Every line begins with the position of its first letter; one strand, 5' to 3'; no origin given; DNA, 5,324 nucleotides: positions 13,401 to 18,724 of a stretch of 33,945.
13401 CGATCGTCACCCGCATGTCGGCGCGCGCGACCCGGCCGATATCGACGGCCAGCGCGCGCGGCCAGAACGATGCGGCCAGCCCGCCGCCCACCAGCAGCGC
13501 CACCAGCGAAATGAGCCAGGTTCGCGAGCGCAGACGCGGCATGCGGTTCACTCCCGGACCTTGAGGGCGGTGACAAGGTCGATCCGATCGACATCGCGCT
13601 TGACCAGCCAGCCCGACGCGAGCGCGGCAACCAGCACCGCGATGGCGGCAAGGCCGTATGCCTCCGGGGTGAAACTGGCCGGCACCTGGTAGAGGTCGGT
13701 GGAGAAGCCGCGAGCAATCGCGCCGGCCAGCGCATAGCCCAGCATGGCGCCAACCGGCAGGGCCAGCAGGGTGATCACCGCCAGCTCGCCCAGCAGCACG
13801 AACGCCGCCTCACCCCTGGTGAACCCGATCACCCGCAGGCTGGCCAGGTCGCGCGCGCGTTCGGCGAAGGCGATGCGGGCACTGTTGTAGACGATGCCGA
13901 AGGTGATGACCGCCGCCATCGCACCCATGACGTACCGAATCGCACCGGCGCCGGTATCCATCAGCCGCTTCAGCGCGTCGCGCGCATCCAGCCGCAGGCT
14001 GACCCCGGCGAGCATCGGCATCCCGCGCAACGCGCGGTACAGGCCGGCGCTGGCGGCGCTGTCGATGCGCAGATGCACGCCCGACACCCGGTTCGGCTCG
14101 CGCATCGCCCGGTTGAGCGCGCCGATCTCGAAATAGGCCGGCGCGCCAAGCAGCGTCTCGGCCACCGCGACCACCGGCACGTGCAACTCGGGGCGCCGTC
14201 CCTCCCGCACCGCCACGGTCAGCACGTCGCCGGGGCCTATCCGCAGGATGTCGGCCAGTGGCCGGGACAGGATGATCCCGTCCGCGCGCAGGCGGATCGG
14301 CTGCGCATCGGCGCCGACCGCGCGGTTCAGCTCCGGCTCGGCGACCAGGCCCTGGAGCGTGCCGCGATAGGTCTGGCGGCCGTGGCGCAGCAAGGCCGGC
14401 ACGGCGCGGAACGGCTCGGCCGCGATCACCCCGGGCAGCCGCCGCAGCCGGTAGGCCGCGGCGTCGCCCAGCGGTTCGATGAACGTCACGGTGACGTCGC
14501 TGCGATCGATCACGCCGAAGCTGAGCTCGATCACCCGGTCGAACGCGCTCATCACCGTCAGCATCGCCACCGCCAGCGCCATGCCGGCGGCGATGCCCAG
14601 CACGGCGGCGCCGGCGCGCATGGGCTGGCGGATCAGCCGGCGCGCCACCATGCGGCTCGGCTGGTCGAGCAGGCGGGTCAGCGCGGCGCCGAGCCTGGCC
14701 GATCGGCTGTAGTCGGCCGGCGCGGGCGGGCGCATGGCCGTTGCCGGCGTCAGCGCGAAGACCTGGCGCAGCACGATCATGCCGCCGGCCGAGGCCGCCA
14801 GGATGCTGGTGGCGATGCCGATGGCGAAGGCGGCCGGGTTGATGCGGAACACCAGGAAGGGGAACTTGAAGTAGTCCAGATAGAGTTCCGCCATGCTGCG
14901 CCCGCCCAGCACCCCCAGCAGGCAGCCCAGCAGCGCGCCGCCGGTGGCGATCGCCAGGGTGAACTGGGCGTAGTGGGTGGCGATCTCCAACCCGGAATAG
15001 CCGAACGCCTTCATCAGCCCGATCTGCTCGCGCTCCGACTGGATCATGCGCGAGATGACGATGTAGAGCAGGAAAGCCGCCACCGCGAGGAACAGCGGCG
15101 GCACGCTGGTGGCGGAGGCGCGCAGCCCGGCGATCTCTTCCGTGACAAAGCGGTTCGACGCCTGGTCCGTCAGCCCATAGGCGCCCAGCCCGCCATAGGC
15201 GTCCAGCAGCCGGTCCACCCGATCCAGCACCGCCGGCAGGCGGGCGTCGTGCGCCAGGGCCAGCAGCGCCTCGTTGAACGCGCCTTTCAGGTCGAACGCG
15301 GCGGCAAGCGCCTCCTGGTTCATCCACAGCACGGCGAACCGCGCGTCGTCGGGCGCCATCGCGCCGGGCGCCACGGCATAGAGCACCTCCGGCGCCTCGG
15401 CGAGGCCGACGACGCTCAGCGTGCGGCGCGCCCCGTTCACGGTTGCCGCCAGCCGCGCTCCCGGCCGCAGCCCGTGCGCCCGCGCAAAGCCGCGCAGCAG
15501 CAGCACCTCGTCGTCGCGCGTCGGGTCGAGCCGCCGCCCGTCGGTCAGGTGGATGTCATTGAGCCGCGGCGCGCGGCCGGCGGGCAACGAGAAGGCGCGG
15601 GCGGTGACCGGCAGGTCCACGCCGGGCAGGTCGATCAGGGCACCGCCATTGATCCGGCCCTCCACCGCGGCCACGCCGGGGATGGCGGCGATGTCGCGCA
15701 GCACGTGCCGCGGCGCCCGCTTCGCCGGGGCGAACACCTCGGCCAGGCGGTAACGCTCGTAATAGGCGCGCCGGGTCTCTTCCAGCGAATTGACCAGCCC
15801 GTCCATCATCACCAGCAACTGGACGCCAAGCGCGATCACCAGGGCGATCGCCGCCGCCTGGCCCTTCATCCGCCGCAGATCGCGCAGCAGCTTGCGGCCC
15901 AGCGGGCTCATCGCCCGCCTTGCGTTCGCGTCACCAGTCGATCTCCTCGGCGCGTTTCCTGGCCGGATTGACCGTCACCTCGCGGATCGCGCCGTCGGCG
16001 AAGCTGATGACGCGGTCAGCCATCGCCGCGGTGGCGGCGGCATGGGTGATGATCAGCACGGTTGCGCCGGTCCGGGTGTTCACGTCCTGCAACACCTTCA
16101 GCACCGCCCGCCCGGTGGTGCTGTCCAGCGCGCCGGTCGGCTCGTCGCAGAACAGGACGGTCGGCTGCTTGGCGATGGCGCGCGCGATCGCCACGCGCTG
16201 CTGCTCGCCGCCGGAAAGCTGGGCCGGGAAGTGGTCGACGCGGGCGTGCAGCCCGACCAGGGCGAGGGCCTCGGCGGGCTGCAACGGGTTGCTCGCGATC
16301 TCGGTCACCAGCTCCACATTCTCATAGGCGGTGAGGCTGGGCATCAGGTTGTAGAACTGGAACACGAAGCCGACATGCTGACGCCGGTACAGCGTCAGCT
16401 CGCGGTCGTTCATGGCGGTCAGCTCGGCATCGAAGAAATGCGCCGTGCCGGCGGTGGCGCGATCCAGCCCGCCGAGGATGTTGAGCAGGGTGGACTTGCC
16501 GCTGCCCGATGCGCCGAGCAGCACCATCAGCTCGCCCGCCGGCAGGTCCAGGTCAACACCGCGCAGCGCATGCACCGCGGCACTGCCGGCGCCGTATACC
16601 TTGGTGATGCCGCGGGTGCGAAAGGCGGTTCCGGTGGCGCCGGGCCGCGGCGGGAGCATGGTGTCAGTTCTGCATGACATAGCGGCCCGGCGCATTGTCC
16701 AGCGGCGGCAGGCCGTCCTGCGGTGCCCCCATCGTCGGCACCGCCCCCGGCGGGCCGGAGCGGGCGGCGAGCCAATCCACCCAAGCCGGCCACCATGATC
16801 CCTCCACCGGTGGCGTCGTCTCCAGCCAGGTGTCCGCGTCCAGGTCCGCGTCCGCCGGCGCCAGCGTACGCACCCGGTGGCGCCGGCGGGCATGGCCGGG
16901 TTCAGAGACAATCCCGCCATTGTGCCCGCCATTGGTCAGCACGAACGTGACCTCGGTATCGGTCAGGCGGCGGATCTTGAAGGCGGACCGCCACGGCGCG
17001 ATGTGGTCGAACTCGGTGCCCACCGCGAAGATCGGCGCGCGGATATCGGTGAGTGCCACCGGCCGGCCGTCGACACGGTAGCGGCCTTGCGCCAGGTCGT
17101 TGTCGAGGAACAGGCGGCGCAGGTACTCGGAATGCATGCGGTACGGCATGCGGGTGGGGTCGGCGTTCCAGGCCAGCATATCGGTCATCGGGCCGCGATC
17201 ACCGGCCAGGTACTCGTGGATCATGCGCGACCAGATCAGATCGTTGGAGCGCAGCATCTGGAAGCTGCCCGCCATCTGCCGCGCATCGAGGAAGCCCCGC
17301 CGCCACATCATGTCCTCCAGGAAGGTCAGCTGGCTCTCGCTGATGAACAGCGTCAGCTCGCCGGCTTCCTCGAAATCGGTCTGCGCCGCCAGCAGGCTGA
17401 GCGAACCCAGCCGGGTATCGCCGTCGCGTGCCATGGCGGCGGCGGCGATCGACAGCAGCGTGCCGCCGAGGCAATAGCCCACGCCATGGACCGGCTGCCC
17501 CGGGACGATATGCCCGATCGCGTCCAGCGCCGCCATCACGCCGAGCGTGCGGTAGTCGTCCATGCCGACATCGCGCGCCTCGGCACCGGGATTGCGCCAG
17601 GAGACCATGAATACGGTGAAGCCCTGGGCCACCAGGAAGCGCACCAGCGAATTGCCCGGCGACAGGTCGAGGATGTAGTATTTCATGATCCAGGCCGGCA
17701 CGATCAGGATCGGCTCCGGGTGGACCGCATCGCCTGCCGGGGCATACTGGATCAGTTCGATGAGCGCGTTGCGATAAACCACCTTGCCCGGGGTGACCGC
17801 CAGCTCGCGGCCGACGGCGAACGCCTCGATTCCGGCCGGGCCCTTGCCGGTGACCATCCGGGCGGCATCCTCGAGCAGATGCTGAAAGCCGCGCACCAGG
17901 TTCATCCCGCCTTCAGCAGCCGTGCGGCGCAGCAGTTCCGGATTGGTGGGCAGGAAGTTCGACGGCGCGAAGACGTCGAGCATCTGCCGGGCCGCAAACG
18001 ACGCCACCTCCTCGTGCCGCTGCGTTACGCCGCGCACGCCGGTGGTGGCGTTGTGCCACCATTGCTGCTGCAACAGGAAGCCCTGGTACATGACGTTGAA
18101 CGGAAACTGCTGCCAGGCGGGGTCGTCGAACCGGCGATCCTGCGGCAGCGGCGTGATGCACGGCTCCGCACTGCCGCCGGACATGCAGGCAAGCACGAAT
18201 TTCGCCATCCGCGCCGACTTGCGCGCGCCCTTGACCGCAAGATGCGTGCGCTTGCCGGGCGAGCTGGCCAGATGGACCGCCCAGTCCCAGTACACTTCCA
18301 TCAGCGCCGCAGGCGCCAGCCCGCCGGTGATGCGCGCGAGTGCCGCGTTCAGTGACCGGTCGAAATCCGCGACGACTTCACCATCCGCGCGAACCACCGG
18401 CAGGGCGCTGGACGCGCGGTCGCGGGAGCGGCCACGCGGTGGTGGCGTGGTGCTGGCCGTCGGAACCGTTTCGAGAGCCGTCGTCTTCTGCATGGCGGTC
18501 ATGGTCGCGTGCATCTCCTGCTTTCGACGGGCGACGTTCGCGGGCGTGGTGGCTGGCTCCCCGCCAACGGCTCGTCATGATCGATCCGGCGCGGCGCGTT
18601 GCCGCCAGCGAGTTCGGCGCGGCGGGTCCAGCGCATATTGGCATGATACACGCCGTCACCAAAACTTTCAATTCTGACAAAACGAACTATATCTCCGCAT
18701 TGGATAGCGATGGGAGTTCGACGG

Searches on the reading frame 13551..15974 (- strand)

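Call 11: search_protein_families(library=pfam, proteins=[window:13551-15974:-], max_evalue=0.001)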
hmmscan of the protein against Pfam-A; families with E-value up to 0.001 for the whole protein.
window:13551-15974:- (808 aa): 2 families
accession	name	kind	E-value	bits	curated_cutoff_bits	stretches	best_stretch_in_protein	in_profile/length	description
PF02687.27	FtsX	-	6.8e-29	100.8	25.5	2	682-791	2-111/120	FtsX-like permease C-terminal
PF12704.14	MacB_PCD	-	2.5e-14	54.5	27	2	457-641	4-195/207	MacB-like periplasmic core domain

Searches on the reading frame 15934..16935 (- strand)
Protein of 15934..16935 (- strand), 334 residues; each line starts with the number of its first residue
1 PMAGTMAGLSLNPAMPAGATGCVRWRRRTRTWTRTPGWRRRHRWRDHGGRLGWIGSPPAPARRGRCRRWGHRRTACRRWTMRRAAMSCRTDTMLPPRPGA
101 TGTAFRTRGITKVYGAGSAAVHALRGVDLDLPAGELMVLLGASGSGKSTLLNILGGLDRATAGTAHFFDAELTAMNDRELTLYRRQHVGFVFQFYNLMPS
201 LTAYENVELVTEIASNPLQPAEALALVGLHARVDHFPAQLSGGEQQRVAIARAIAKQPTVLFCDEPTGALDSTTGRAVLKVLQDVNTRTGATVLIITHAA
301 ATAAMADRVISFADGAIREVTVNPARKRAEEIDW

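Call 11: search_protein_families(library=pfam, proteins=[window:15934-16935:-], max_evalue=0.001)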
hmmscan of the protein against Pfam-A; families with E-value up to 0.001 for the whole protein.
window:15934-16935:- (334 aa): 5 families
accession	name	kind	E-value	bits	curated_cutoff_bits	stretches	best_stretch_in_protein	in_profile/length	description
PF00005.33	ABC_tran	-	1.7e-32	113.3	25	1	124-267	1-136/137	ABC transporter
PF13304.12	AAA_21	-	7.6e-06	26.6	27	0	136-169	1-37/304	AAA domain, putative AbiEii toxin, Type IV TA system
PF13481.12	AAA_25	-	1.4e-05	25.2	27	0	130-151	29-50/195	AAA domain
PF02463.25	SMC_N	-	2.8e-05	24.1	40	0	238-311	135-210/220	RecF/RecN/SMC N terminal domain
PF13191.12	AAA_16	-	0.00014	22.8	32.6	1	133-288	23-161/167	AAA ATPase domain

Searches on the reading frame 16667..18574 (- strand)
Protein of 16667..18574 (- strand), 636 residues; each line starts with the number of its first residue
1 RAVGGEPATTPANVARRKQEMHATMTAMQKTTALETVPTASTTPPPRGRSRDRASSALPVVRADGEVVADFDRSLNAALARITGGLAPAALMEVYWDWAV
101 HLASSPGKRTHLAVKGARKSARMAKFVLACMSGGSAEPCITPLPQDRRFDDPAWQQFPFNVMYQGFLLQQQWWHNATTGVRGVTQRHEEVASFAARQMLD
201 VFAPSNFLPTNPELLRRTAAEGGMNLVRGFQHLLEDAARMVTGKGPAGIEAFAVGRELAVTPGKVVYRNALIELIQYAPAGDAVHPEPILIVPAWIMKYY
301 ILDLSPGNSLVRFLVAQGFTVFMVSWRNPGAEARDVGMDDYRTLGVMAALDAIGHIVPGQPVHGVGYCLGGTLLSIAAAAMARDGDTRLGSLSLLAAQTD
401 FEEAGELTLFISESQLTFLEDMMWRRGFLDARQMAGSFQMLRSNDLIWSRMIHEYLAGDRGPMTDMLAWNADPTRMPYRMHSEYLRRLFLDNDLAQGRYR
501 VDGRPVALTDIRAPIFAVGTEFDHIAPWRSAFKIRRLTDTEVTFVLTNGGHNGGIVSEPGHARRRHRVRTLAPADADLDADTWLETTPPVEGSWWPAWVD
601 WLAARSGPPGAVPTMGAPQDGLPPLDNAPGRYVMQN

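Call 10: search_protein_families(library=pfam, proteins=[window:16667-18574:-], max_evalue=0.001)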
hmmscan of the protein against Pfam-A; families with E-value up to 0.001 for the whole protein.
window:16667-18574:- (636 aa): 3 families
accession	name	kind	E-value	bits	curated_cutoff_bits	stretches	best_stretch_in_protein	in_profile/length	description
PF07167.19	PhaC_N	-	7e-57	192.3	23.7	1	145-314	1-173/173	Poly-beta-hydroxybutyrate polymerase (PhaC) N-terminus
PF12551.13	PHBC_N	-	1.5e-15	57.2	25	1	70-108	5-43/43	Poly-beta-hydroxybutyrate polymerase N terminal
PF00561.26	Abhydrolase_1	-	2.3e-11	44.3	25.8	1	288-554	2-241/245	alpha/beta hydrolase fold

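Call 62: find_homologous_proteins(query=window:16667-18400:-, max_evalue=1e-50)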
Query window:16667-18400:- (578 aa): 8000 proteins with E <= 1e-50 among 8000 candidates; the best 120 are listed.
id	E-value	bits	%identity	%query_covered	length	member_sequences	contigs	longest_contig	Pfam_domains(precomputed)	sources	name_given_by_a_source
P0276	0.0e+0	1337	100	100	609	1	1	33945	PF12551.14,PF07167.20,PF00561.27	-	-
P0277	3.5e-273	926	71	99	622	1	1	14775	PF12551.14,PF07167.20,PF00561.27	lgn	-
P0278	3.9e-273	925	71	99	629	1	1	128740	PF12551.14,PF07167.20,PF00561.27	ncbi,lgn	ncbi:MAG: alpha/beta fold hydrolase [Pseudomonadota bacterium]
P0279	6.9e-272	921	70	99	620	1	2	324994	PF12551.14,PF07167.20,PF00561.27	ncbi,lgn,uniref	ncbi:PHA/PHB synthase family protein [Pelomicrobium sp. G1]|uniref:PHA/PHB synthase family protein n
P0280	9.3e-272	921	70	99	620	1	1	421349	PF12551.14,PF07167.20,PF00561.27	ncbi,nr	ncbi:MAG: poly-beta-hydroxybutyrate polymerase [Burkholderiales bacterium]|nr:MAG: poly-beta-hydroxy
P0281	5.1e-271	919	70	99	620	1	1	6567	PF12551.14,PF07167.20,PF00561.27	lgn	-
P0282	1.4e-270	917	70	99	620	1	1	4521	PF12551.14,PF07167.20,PF00561.27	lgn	-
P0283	4.7e-270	915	70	99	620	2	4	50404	PF12551.14,PF07167.20,PF00561.27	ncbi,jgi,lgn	-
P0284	6.0e-267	905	68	99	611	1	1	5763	PF12551.14,PF07167.20,PF00561.27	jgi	jgi:polyhydroxyalkanoate synthase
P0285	4.4e-266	902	68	98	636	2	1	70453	PF12551.14,PF07167.20,PF00561.27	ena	-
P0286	2.1e-265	900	67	98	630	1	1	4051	PF12551.14,PF07167.20,PF00561.27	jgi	jgi:polyhydroxyalkanoate synthase subunit PhaC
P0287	2.8e-265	900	67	98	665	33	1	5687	PF12551.14,PF07167.20,PF00561.27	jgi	jgi:polyhydroxyalkanoate synthase subunit PhaC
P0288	6.9e-265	898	68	99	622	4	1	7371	PF12551.14,PF07167.20,PF00561.27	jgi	jgi:polyhydroxyalkanoate synthase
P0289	9.4e-265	898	67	98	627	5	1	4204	PF12551.14,PF07167.20,PF00561.27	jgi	jgi:polyhydroxyalkanoate synthase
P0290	2.2e-264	897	68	98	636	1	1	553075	PF12551.14,PF07167.20,PF00561.27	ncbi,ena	-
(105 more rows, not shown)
